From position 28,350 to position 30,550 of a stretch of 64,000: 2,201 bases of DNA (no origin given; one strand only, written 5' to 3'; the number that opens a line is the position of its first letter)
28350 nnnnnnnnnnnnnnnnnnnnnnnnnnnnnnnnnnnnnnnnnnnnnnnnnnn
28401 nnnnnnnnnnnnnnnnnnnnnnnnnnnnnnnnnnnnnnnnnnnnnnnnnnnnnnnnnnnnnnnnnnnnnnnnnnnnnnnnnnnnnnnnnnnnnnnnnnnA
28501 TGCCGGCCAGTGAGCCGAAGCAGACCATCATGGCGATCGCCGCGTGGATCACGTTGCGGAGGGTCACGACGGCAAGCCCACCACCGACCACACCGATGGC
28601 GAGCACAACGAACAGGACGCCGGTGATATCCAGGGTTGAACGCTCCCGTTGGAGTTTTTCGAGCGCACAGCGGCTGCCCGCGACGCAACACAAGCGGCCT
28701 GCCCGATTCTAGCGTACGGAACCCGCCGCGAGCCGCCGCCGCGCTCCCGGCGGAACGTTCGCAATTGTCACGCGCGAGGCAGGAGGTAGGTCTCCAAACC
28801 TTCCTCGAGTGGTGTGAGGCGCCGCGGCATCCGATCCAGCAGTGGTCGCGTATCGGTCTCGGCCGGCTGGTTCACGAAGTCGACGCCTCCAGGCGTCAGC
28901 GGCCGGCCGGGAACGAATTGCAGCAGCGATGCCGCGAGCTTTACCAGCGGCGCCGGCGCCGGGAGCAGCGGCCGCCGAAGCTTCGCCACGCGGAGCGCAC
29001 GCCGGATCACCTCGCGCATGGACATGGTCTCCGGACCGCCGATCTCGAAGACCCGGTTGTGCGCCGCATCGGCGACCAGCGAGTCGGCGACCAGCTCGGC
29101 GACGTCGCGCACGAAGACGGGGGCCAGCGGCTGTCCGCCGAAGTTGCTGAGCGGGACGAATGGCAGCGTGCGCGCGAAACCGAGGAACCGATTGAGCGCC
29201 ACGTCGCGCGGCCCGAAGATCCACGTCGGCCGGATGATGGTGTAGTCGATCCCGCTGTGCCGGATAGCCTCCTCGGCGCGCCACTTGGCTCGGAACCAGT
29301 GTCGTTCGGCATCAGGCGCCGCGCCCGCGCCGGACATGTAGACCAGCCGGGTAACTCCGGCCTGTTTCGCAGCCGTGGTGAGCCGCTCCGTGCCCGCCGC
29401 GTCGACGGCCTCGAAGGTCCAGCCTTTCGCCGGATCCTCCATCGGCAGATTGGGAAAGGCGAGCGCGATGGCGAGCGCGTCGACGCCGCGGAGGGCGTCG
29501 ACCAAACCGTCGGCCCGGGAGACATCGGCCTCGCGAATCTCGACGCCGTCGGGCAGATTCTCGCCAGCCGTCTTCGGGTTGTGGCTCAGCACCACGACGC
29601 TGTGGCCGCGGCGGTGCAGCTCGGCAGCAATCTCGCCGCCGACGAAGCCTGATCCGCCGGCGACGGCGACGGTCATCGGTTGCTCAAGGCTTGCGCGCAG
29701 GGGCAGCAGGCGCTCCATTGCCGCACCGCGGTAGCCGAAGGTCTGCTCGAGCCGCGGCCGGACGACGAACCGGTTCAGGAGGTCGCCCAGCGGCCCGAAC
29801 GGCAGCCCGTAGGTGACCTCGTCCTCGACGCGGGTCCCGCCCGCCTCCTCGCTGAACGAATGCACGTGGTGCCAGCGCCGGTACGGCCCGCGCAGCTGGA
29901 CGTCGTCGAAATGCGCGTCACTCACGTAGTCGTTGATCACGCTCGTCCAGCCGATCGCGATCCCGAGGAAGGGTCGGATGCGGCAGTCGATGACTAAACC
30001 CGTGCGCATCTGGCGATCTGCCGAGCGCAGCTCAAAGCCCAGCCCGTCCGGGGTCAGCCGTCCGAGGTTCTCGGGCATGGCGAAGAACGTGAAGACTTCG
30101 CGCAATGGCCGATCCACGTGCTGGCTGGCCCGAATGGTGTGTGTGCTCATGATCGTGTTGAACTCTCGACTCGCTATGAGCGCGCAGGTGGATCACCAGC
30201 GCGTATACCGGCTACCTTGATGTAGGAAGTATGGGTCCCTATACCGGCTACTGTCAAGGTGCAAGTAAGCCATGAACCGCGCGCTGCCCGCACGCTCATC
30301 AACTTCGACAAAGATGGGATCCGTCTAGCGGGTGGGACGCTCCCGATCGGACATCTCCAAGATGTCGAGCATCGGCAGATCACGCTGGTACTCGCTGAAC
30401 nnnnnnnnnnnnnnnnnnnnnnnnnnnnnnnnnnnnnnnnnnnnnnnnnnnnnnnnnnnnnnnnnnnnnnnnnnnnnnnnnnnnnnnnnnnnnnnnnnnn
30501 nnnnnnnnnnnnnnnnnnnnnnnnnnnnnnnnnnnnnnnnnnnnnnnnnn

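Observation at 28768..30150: SRPBCC (Coq10/START-like) plus NAD(P)-binding NmrA/NDUFA9-like fusion gene embedded inside the nuo operon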

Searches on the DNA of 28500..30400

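Call 81: search_rna_families(source=window, start=28500, end=30400, threshold=evalue, max_evalue=1)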
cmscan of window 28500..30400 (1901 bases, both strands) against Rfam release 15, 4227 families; matches with E-value up to 1: 0.
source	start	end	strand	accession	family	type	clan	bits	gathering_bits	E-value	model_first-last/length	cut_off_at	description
